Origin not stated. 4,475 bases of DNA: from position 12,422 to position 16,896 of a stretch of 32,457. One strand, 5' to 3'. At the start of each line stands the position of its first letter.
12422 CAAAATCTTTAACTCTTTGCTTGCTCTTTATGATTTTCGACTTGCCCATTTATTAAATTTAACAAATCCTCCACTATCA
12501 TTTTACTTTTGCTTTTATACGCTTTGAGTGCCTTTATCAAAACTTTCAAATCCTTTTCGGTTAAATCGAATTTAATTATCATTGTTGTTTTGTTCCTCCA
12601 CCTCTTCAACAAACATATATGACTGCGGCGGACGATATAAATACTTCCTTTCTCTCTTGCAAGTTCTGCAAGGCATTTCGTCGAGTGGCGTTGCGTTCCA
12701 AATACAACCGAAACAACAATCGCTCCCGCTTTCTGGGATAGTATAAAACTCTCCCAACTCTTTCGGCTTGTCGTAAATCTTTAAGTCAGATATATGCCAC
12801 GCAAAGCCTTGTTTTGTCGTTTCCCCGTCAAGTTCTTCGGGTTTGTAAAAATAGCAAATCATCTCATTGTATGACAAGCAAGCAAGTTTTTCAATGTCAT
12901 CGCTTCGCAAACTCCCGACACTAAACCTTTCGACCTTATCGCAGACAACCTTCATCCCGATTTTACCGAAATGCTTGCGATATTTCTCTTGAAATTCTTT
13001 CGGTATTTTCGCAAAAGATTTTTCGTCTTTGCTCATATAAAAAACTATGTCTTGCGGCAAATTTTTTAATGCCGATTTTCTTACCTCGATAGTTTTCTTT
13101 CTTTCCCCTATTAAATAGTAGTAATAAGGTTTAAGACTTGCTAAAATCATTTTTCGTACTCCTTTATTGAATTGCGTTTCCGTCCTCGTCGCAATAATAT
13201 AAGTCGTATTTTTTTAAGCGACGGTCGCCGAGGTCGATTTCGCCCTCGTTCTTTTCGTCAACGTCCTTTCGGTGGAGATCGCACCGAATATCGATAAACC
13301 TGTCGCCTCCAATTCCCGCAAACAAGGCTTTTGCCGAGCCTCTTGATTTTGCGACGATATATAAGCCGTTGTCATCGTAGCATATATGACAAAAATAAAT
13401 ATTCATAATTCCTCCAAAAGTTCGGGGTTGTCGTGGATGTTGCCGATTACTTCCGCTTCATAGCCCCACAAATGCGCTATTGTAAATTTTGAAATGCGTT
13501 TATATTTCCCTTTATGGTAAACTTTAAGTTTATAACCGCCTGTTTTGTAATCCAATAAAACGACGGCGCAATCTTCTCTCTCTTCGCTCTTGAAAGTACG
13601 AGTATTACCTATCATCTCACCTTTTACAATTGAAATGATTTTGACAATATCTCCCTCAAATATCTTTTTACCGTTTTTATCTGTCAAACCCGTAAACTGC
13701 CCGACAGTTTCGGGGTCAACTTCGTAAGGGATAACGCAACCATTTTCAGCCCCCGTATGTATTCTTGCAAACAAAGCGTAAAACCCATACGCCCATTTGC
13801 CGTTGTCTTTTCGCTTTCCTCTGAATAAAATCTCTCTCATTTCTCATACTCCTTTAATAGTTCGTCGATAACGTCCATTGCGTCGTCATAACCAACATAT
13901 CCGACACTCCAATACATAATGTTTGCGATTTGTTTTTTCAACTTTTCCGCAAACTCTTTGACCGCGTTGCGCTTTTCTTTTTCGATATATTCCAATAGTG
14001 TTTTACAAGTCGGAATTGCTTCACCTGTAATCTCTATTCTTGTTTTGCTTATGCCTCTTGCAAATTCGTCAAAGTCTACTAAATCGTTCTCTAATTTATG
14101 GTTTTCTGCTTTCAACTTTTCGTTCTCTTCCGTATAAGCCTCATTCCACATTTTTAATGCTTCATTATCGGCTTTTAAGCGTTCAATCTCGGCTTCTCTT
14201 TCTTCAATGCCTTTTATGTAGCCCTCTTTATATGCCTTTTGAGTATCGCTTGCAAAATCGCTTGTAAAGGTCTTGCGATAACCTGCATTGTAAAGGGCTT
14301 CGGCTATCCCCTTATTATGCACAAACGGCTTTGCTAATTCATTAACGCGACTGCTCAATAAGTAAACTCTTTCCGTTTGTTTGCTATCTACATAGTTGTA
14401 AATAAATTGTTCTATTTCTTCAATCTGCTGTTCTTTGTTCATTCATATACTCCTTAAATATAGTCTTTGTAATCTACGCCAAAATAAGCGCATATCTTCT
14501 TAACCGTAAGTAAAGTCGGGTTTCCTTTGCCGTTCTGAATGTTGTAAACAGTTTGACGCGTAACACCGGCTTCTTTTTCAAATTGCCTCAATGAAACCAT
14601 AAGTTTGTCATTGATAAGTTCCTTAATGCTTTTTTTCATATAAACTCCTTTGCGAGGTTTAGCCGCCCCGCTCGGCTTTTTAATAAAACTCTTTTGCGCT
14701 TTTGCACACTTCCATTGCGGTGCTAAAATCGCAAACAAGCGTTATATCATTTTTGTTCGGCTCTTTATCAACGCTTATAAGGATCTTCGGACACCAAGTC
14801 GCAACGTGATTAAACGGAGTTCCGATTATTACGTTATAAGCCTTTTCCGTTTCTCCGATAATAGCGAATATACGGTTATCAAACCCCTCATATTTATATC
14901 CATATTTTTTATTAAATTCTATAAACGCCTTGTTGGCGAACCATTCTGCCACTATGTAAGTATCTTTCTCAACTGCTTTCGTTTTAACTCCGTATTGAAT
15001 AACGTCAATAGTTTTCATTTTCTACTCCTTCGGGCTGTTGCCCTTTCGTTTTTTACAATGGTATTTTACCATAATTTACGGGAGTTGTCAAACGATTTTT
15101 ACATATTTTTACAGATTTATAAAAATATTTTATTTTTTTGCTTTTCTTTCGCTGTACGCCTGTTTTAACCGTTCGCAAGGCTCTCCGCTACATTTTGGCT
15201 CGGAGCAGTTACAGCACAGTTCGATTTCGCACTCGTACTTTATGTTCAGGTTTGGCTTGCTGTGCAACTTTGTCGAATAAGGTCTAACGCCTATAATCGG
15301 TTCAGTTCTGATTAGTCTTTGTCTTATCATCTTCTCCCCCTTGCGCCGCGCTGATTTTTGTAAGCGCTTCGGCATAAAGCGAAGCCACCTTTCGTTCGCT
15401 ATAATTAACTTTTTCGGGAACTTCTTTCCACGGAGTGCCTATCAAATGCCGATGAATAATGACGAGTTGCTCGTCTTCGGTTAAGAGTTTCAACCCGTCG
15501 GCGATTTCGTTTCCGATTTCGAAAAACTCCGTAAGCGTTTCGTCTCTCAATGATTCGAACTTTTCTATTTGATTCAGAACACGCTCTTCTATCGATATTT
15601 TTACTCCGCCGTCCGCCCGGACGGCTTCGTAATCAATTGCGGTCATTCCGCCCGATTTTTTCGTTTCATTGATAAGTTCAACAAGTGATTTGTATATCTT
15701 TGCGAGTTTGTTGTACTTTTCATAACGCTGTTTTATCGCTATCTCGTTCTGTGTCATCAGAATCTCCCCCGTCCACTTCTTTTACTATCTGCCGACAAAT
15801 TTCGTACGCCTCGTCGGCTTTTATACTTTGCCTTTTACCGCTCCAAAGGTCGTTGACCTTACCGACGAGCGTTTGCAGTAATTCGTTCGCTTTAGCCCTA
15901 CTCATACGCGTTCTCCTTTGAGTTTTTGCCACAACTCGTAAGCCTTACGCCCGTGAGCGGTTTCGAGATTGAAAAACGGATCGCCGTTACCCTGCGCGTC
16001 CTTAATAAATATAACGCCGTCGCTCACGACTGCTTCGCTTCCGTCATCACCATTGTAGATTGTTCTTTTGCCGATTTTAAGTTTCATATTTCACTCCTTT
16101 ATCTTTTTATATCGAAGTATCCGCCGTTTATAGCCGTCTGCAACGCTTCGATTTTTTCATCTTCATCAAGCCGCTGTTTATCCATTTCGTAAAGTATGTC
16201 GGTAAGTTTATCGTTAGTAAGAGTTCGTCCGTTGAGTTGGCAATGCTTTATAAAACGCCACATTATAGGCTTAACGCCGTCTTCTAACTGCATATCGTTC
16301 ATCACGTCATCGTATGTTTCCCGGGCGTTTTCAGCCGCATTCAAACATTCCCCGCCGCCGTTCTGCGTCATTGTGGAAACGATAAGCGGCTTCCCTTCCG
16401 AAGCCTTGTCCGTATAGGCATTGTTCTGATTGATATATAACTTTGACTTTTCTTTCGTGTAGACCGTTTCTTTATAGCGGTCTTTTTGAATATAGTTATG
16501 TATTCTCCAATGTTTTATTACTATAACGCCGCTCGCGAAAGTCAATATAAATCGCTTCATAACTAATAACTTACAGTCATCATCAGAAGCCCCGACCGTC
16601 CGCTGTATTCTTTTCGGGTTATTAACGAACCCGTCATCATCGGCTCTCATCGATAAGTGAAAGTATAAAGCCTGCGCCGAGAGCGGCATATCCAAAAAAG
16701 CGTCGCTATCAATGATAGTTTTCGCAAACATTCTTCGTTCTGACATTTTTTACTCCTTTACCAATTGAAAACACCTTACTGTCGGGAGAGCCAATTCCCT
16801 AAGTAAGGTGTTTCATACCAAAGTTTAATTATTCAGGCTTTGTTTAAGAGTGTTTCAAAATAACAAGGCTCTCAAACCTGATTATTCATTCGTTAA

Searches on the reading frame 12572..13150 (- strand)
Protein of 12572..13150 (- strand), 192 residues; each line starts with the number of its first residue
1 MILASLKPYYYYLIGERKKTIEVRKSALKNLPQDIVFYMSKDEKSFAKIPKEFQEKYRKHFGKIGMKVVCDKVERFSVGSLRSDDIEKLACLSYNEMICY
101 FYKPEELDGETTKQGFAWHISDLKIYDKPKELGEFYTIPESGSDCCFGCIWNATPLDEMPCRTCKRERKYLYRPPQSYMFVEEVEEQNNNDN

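Call 13: search_protein_families(library=pfam, proteins=[window:12572-13150:-], max_evalue=0.01)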
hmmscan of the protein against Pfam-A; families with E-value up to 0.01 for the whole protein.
window:12572-13150:- (192 aa): 0 families

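Call 107: search_protein_families(library=phrogs, max_evalue=0.001, proteins=[window:12572-13150:-])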
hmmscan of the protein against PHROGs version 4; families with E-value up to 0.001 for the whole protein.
window:12572-13150:- (192 aa): 1 family
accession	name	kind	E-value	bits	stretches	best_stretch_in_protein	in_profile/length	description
phrog_3136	-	unknown function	2.7e-16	60.8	1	2-187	5-131/134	-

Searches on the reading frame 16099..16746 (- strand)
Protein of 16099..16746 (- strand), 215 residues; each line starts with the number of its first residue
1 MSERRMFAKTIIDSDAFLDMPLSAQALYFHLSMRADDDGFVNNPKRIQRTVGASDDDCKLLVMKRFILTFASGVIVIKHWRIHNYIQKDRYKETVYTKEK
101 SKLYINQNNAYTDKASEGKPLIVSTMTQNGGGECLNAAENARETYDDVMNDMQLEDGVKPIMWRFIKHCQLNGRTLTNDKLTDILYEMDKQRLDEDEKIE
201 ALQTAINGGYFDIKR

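Call 107: search_protein_families(library=phrogs, max_evalue=0.001, proteins=[window:16099-16746:-])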
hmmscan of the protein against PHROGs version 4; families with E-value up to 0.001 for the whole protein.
window:16099-16746:- (215 aa): 4 families
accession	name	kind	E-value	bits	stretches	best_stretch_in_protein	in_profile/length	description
phrog_5708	-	DNA, RNA and nucleotide metabolism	4.9e-66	224.4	1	1-115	1-115/263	DnaD-like helicase loader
phrog_8489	-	DNA, RNA and nucleotide metabolism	2.6e-65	222.4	1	1-115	1-115/296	DnaD-like helicase loader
phrog_1163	-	unknown function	2.9e-32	113.5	1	1-206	8-217/273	-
phrog_10469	-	DNA, RNA and nucleotide metabolism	6e-20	72.8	1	1-110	1-133/305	DnaD-like helicase loader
